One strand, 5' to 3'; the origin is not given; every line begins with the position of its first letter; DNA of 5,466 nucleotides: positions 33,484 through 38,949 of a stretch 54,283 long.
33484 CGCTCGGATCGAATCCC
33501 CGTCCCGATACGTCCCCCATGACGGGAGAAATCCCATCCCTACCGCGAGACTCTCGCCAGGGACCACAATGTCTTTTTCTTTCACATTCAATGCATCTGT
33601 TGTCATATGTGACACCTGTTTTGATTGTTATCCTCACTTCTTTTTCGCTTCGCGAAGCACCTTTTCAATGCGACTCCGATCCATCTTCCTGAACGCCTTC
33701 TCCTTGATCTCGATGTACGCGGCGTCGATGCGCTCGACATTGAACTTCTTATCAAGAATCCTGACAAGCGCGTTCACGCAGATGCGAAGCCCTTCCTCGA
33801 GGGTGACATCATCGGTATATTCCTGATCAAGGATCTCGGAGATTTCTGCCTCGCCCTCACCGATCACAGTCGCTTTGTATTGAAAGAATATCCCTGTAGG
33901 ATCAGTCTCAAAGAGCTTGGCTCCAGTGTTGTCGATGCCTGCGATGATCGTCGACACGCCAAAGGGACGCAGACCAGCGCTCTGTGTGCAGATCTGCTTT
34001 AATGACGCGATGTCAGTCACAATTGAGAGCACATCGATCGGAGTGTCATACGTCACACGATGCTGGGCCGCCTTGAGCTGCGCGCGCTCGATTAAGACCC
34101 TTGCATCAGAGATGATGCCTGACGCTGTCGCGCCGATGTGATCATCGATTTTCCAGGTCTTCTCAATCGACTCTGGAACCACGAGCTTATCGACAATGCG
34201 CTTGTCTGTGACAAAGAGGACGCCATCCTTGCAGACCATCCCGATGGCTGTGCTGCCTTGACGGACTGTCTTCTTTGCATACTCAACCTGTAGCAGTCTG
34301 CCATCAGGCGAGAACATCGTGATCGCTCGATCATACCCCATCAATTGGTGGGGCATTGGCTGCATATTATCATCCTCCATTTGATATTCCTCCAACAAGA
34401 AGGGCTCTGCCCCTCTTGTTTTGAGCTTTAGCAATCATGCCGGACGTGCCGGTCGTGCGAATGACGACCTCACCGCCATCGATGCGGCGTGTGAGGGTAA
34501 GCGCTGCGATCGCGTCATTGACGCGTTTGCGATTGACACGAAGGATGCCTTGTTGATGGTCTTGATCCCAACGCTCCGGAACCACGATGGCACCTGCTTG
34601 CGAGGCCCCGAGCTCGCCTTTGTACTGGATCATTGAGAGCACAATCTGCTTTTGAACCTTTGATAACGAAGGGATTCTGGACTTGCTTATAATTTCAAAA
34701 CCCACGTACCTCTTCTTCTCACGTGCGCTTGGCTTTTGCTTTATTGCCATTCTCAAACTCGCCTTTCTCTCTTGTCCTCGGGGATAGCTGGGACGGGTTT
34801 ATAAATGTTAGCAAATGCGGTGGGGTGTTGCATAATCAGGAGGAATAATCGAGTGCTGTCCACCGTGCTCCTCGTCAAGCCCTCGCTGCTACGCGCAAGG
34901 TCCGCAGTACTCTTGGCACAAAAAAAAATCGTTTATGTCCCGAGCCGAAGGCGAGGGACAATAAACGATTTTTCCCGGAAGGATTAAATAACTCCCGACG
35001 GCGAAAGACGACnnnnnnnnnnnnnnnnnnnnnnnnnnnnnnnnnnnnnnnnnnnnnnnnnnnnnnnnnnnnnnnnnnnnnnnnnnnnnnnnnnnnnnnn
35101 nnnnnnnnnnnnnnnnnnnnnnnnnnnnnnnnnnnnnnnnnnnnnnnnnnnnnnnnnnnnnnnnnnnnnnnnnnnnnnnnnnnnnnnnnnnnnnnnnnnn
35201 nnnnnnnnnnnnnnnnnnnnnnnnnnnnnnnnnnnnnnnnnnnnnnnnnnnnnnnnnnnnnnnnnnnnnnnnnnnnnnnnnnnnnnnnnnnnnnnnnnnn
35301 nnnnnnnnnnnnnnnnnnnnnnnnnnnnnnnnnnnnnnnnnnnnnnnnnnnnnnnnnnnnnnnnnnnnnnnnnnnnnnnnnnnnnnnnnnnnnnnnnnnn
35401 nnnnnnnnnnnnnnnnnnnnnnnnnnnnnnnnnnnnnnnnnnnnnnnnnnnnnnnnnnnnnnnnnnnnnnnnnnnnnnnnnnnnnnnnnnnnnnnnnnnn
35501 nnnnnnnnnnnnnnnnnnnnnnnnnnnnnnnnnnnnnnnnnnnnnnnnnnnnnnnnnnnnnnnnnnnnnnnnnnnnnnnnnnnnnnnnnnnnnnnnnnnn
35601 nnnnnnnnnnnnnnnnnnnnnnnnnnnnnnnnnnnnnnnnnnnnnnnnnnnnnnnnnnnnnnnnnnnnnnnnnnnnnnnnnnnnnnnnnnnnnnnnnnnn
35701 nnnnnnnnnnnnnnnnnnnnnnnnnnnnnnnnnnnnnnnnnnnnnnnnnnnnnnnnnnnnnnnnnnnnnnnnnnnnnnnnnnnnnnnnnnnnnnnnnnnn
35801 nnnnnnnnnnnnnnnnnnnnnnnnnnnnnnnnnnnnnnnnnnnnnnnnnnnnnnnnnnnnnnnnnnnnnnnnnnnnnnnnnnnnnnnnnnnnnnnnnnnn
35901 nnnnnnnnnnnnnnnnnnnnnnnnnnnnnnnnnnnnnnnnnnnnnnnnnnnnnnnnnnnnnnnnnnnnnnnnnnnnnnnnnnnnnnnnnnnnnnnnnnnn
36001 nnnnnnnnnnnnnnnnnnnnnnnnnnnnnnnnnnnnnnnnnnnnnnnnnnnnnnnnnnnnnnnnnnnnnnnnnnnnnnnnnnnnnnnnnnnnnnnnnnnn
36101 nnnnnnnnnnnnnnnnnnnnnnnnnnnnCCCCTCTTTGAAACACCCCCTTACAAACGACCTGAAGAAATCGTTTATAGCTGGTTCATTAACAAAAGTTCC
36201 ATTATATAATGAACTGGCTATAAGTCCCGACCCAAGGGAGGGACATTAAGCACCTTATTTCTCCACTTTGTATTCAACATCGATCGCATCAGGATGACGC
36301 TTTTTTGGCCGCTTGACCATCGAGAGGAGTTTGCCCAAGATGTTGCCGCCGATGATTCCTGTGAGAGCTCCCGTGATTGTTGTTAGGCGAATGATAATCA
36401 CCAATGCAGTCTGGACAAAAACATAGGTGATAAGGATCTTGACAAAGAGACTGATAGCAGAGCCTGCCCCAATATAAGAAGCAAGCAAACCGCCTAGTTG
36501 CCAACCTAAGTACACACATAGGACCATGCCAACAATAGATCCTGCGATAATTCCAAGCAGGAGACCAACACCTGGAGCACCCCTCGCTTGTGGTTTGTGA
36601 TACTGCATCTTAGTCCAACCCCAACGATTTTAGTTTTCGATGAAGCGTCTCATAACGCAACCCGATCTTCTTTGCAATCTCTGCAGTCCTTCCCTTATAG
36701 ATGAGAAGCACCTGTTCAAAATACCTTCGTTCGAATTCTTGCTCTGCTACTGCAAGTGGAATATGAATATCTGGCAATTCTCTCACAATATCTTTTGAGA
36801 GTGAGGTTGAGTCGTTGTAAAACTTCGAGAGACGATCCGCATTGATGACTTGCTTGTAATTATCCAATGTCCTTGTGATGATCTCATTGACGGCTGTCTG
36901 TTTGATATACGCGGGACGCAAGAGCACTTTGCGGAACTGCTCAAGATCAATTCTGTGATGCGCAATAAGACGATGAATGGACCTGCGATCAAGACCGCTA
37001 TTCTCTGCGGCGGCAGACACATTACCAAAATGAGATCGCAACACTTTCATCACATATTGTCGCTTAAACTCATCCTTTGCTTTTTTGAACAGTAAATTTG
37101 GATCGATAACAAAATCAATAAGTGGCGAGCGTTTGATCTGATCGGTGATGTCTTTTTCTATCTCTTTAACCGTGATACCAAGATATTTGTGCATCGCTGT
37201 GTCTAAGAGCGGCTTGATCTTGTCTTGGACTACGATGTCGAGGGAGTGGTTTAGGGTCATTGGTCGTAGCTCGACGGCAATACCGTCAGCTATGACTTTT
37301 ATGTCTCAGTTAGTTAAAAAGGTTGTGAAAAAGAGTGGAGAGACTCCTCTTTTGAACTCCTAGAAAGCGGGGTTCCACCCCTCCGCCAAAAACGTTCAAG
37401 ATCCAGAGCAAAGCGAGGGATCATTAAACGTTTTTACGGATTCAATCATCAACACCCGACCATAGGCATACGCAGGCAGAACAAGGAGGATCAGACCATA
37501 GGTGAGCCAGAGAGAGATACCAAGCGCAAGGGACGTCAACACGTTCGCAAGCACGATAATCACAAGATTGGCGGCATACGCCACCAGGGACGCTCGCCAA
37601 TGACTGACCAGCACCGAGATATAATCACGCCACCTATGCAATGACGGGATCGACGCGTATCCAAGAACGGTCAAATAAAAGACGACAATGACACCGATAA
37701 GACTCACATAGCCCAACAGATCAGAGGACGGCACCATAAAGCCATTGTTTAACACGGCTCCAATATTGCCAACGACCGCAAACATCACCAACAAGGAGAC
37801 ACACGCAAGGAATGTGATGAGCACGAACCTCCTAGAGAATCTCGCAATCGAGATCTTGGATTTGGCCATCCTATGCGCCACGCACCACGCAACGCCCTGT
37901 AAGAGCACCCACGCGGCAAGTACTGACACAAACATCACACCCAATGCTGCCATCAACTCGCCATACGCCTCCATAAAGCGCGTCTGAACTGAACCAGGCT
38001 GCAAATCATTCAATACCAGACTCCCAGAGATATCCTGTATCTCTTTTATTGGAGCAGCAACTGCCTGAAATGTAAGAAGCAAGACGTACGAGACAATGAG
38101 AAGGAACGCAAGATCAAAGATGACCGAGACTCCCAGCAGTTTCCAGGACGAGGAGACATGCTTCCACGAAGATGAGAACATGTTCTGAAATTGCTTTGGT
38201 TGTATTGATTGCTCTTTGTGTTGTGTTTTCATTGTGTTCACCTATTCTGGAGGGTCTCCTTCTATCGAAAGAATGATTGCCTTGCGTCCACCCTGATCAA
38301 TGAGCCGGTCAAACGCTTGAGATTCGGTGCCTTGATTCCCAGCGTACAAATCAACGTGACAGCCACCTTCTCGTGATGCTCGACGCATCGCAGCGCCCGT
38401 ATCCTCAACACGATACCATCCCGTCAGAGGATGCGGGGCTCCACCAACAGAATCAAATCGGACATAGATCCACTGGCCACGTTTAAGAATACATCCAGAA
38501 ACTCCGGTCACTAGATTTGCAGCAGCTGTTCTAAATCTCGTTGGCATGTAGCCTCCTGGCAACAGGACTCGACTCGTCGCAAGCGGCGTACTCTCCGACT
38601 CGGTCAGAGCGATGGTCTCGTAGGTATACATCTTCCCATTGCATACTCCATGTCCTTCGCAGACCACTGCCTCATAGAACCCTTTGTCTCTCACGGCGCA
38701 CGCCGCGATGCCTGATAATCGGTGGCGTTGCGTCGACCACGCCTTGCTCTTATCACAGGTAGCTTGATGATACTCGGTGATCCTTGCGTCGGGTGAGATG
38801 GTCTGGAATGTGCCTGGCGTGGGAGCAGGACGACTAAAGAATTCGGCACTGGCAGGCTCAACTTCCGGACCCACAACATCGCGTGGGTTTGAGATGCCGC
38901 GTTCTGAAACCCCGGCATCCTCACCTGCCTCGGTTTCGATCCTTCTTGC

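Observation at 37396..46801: Translationally coupled three-gene operon built around a 2,162-aa cysteine-rich surface giant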

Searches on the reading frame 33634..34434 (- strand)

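Call 105: search_protein_families(library=pfam, proteins=[window:33634-34434:-], max_evalue=0.001)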
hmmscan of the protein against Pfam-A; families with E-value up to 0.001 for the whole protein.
window:33634-34434:- (266 aa): 2 families
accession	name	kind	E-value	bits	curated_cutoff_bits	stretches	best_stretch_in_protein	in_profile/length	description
PF00227.31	Proteasome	-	1.7e-51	175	22.4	1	57-241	1-189/189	Proteasome subunit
PF10584.14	Proteasome_A_N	-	1.6e-12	47.3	27.7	1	34-55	1-22/23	Proteasome subunit A N-terminal signature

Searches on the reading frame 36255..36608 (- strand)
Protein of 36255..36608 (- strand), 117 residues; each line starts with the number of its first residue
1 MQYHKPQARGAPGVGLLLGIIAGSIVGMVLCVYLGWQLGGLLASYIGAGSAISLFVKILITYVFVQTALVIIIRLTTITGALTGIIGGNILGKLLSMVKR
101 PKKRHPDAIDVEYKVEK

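Call 18: search_protein_families(library=ncbifam, proteins=[window:36255-36608:-], max_evalue=0.1)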
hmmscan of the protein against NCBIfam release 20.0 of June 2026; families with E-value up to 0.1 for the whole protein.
window:36255-36608:- (117 aa): 2 families
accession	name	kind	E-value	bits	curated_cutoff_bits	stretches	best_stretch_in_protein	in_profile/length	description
TIGR01738.1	bioH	equivalog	0.044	13.4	206.95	1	31-49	67-85/245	pimeloyl-ACP methyl ester esterase BioH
NF053524.1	thylo_ssl2009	equivalog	0.049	14.3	58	0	13-35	8-30/90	ssl2009 family thylakoid membrane protein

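Call 19: search_protein_families(library=phrogs, proteins=[window:36255-36608:-], max_evalue=0.1)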
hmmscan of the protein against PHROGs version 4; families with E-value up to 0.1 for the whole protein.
window:36255-36608:- (117 aa): 0 families

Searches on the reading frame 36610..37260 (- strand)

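Call 9: search_protein_families(library=pfam, proteins=[window:36610-37260:-], max_evalue=0.1)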
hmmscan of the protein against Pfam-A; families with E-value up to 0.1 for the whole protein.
window:36610-37260:- (216 aa): 3 families
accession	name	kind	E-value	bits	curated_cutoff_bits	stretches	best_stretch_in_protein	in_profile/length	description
PF02954.25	HTH_8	-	9.4e-12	44.9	22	2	175-211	4-40/42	Bacterial regulatory protein, Fis family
PF13551.12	HTH_29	-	0.001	19.5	28.1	0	80-99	14-33/64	Winged helix-turn helix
PF13542.12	HTH_Tnp_ISL3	-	0.065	13.1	27.4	0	67-102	17-50/51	Helix-turn-helix domain of transposase family ISL3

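Call 18: search_protein_families(library=ncbifam, proteins=[window:36610-37260:-], max_evalue=0.1)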
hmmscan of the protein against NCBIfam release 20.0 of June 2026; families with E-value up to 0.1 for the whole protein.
window:36610-37260:- (216 aa): 9 families
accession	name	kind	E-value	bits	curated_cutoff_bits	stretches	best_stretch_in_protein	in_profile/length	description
NF051870.1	NAssimRespRegNtrX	equivalog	3.5e-13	49.2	600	2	126-215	363-452/452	nitrogen assimilation response regulator NtrX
NF011695.0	PRK15115.1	equivalog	4.8e-07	28.9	763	1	58-110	392-444/445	two-component system response regulator GlrR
NF003451.0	PRK05022.1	equivalog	4.4e-06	25.7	476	1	52-100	458-506/512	nitric oxide reductase transcriptional regulator NorR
TIGR01818.1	ntrC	equivalog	1.4e-05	24.1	558.6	1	169-213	419-463/463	nitrogen regulation protein NR(I)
NF002517.0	PRK01905.1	equivalog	0.0031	18.1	122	0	176-215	37-76/77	Fis family transcriptional regulator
TIGR02915.1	PEP_resp_reg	equivalog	0.0061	15.5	502.6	1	56-104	396-444/445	PEP-CTERM-box response regulator transcription factor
NF008176.1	PRK10923.1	equivalog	0.0062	15.2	620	1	169-216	422-469/469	nitrogen regulation protein NR(I)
NF001659.0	PRK00430.1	equivalog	0.0074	17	99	0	174-215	56-97/98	DNA-binding transcriptional regulator Fis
NF008485.2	PRK11388.1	equivalog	0.0092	14.3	551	0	169-216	591-638/643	dihydroxyacetone kinase operon transcriptional regulator DhaR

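Call 19: search_protein_families(library=phrogs, proteins=[window:36610-37260:-], max_evalue=0.1)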
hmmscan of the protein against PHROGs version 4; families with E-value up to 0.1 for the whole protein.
window:36610-37260:- (216 aa): 3 families
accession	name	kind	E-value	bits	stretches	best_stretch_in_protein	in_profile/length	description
phrog_13024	-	unknown function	0.0011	19.5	0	156-214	166-226/233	-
phrog_4583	-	transcription regulation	0.055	14.5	0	193-211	27-45/81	transcriptional repressor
phrog_18104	-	transcription regulation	0.057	14.3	0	80-111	15-44/57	transcriptional regulator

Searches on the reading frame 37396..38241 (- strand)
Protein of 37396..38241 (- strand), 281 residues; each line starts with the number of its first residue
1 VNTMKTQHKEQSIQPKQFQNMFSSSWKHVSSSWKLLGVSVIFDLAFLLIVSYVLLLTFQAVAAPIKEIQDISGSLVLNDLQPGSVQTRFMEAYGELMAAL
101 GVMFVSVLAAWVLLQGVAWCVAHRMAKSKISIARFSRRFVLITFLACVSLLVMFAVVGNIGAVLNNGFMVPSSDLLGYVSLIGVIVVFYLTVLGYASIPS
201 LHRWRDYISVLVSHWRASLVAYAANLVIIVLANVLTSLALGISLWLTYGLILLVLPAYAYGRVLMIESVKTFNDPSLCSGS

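Call 9: search_protein_families(library=pfam, proteins=[window:37396-38241:-], max_evalue=0.1)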
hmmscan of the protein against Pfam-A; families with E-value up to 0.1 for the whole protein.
window:37396-38241:- (281 aa): 1 family
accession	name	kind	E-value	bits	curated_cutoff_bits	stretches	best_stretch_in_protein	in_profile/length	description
PF06387.16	Calcyon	-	0.041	14.3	25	0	5-61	53-106/180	D1 dopamine receptor-interacting protein (calcyon)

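Call 18: search_protein_families(library=ncbifam, proteins=[window:37396-38241:-], max_evalue=0.1)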
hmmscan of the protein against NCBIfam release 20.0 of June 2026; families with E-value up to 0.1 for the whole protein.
window:37396-38241:- (281 aa): 0 families

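Call 19: search_protein_families(library=phrogs, proteins=[window:37396-38241:-], max_evalue=0.1)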
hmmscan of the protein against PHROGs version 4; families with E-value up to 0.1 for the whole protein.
window:37396-38241:- (281 aa): 0 families

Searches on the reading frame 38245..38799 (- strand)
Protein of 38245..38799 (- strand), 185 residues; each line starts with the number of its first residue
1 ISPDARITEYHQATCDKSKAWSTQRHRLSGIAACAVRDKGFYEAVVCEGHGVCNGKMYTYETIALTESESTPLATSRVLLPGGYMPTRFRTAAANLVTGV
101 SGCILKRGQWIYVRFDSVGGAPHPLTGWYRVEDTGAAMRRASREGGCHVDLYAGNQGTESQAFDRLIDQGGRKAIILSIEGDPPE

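Call 16: search_protein_families(library=pfam, proteins=[window:38245-38799:-], max_evalue=10)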
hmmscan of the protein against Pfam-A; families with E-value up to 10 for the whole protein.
seq(185 aa): 0 families

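Call 17: search_solved_structures(query=window:38245-38799:-, max_evalue=10, show_alignments=3)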
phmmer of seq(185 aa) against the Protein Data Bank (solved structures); distinct sequences matched with E-value up to 10: 4.
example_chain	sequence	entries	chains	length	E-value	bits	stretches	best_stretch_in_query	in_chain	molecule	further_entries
4ys6_A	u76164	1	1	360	0.023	17.9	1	116-182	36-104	Putative solute-binding component of ABC transporter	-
4iau_A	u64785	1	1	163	0.7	13.1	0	97-125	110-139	Beta-gamma-crystallin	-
9yec_Ba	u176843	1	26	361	0.92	12.7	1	48-122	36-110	Flagellar P-ring protein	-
9ydo_Ba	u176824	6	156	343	1.4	12.1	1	49-122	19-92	Flagellar P-ring protein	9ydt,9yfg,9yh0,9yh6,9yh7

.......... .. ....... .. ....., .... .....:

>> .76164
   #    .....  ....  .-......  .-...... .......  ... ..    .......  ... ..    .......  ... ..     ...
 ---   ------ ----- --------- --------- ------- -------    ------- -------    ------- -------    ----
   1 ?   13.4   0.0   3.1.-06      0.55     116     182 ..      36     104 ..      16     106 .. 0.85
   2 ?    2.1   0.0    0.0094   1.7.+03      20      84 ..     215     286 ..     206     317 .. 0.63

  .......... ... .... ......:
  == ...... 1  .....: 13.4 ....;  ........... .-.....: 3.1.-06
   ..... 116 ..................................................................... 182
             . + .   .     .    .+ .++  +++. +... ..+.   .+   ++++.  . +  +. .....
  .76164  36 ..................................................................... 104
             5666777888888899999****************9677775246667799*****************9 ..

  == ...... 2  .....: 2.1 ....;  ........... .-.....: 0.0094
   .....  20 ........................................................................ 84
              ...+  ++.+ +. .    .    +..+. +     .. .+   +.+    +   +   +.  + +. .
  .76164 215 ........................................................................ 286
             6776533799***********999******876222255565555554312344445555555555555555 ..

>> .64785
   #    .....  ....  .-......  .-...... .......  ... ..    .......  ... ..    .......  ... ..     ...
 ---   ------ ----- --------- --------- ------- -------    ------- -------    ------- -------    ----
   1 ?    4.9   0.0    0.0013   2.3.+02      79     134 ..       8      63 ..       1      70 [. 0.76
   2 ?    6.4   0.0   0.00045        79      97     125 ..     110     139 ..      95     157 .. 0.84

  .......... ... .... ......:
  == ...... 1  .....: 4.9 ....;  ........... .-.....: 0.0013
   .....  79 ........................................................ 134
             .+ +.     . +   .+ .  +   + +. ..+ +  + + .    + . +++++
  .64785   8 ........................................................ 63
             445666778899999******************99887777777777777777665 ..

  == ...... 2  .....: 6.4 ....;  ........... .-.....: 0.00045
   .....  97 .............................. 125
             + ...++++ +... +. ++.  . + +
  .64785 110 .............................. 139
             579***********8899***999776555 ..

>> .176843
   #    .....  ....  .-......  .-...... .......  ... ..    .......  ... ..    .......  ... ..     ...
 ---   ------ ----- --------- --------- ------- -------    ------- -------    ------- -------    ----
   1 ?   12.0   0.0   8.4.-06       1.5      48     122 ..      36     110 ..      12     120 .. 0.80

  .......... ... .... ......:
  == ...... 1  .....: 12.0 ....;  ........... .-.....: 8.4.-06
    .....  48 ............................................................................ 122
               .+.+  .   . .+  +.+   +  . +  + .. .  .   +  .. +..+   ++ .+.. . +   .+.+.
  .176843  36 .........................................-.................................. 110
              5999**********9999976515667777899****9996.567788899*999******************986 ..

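Call 53: search_solved_structures(query=A5, max_evalue=10, show_alignments=4)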
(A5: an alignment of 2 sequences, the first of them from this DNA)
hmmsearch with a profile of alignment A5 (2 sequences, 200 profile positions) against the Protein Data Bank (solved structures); distinct sequences matched with E-value up to 10: 2.
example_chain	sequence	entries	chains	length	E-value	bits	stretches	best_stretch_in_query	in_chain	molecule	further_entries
1hfo_A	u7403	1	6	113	1.3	11.9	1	77-133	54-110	MIGRATION INHIBITORY FACTOR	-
8zal_J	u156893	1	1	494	2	11.3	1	97-135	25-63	Multidrug export protein EmrB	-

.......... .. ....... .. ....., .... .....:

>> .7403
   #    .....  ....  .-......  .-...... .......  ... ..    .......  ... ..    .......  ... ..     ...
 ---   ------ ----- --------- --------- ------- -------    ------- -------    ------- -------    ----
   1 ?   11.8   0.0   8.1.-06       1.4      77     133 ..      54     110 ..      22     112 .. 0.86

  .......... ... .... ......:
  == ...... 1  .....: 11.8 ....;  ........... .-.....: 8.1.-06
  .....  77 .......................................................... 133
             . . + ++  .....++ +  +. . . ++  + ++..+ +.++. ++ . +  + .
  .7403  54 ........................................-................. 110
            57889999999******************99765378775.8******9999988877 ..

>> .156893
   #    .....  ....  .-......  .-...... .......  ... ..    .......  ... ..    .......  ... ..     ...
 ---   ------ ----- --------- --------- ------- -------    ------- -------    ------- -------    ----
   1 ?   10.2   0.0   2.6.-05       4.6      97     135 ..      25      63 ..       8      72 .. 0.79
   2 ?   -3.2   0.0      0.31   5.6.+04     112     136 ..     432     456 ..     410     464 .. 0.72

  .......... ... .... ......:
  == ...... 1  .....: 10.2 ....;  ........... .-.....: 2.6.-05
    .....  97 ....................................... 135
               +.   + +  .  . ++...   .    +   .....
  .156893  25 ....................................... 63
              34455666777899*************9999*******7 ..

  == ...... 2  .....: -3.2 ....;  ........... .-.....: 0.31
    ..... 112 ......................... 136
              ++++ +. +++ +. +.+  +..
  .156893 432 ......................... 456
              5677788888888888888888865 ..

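Call 79: search_dna_similar(query=window:38245-38799:-, collection=phages, mode=protein, max_evalue=1, max_rows=15)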
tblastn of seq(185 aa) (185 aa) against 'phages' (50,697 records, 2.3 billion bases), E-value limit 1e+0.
No match.
